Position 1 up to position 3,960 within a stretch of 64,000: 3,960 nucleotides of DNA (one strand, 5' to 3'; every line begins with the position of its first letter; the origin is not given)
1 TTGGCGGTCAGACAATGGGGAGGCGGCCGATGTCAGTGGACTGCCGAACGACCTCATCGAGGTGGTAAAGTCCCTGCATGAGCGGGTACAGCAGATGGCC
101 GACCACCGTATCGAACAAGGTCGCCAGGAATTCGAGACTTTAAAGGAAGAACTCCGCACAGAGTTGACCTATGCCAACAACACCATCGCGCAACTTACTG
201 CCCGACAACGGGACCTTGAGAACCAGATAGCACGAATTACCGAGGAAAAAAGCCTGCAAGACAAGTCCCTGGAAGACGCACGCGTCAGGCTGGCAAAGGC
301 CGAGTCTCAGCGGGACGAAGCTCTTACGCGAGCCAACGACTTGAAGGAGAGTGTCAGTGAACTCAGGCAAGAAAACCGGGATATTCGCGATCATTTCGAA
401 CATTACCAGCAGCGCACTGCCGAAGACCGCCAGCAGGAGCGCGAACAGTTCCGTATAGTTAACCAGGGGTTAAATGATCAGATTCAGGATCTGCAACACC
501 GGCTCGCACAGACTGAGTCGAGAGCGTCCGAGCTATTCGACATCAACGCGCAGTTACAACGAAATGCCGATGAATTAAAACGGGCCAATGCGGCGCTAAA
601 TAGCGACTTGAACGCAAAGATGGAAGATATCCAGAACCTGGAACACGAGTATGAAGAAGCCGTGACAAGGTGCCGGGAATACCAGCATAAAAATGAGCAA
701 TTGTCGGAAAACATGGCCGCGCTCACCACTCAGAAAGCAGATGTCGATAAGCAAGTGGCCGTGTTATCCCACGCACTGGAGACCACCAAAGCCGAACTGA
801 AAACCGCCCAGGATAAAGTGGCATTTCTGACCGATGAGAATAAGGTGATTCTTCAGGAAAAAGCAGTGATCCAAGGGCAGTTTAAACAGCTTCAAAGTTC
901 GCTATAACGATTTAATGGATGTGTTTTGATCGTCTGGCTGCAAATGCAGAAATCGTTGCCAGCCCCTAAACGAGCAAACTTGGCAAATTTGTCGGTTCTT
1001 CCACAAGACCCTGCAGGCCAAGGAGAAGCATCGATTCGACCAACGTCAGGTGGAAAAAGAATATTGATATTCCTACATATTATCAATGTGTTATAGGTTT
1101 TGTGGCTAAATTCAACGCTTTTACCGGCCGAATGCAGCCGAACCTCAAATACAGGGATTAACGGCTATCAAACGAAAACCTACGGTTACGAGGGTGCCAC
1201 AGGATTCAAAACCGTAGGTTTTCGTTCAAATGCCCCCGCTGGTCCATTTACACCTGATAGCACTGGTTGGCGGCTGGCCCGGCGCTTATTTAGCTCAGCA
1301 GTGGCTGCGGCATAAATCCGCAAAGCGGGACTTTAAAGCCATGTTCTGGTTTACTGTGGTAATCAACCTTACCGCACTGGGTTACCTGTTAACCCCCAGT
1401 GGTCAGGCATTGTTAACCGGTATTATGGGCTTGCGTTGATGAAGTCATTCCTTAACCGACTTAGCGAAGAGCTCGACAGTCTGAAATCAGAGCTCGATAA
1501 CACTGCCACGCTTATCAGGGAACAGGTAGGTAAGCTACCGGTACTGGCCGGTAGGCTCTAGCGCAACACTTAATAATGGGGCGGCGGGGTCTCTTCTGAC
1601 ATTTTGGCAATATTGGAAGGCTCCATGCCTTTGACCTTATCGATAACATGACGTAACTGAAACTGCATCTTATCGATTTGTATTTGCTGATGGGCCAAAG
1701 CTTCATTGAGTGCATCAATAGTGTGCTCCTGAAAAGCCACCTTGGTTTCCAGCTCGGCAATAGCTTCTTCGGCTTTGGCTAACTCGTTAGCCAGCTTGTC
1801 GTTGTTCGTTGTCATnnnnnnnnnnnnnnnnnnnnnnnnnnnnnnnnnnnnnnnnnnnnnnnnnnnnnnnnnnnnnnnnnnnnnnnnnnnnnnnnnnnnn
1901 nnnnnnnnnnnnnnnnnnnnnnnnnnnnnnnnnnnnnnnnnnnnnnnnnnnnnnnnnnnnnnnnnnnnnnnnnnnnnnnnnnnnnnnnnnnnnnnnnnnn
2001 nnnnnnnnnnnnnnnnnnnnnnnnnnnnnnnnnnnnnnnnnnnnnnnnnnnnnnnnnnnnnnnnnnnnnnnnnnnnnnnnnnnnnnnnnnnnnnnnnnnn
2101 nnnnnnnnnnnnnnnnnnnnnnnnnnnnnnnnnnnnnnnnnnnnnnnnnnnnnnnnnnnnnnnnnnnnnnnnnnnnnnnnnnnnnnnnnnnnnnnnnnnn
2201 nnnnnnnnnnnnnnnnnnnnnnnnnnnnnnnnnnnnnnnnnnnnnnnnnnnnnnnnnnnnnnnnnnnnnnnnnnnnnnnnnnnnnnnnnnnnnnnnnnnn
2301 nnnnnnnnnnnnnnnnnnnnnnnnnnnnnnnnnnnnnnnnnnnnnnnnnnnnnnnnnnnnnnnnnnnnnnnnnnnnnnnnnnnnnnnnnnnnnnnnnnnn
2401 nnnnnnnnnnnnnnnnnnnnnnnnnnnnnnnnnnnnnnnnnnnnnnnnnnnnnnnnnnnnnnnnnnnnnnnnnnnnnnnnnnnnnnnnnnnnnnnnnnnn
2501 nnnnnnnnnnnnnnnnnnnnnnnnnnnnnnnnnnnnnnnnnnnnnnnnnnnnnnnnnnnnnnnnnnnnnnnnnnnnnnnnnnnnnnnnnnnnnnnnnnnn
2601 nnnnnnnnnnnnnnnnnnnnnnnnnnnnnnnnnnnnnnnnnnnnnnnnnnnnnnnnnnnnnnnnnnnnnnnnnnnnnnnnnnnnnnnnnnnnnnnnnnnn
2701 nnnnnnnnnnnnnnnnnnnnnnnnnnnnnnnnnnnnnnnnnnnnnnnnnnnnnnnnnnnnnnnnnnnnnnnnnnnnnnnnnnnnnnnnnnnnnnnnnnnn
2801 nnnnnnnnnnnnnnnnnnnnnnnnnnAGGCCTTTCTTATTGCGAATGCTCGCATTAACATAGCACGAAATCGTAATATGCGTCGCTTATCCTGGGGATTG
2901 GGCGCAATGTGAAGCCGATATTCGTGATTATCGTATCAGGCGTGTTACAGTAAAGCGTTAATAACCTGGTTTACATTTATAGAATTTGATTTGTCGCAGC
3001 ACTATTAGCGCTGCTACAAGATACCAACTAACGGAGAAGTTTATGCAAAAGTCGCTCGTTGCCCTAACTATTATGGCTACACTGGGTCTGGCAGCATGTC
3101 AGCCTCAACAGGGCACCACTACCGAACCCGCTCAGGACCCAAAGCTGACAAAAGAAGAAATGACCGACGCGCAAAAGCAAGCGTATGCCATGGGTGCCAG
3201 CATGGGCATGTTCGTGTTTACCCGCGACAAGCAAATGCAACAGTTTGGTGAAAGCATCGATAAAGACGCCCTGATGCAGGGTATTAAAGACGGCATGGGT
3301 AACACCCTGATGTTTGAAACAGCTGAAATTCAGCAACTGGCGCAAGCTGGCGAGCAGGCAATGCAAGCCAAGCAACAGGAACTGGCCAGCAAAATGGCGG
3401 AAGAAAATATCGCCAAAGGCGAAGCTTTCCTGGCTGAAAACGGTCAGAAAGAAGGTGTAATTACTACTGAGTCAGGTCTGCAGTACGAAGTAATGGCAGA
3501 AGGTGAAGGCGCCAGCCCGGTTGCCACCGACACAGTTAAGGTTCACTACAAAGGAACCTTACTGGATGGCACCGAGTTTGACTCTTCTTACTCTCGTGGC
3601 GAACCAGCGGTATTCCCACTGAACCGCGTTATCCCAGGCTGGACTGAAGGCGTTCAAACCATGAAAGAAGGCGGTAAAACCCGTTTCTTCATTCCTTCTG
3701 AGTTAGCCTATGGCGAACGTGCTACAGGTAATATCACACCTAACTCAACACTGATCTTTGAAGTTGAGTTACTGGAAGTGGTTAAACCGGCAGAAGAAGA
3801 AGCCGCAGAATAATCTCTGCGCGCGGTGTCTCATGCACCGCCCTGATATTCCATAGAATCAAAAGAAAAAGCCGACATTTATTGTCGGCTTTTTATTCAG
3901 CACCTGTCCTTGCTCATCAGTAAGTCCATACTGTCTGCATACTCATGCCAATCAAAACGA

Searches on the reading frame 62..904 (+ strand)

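Call 45: search_protein_families(library=pfam, proteins=[window:62-904:+], max_evalue=0.001)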
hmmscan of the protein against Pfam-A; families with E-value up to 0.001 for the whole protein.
window:62-904:+ (281 aa): 4 families
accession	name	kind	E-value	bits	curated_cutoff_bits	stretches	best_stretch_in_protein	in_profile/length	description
PF08614.16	ATG16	-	0.00015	22.5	33.7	1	163-262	84-183/200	Autophagy protein 16 (ATG16)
PF01576.24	Myosin_tail_1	-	0.00019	19.9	38.1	1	142-254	204-316/1081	Myosin tail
PF25450.1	Rab11-FIP3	-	0.00048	20.9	31.9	0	116-200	31-115/125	Rab11-FIP3-like domain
PF05010.19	TACC_C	-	0.0007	19.8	29.9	0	76-198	9-134/201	Transforming acidic coiled-coil-containing protein (TACC), C-terminal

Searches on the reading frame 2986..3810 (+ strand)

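Call 45: search_protein_families(library=pfam, proteins=[window:2986-3810:+], max_evalue=0.001)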
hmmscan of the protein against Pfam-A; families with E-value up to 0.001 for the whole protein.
window:2986-3810:+ (275 aa): 2 families
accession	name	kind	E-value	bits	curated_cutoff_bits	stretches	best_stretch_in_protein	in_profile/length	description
PF00254.34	FKBP_C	-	6.3e-32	110.2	21.1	1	177-263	4-94/94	FKBP-type peptidyl-prolyl cis-trans isomerase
PF01346.23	FKBP_N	-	4.9e-24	85.4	22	1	63-169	2-97/97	Domain amino terminal to FKBP-type peptidyl-prolyl isomerase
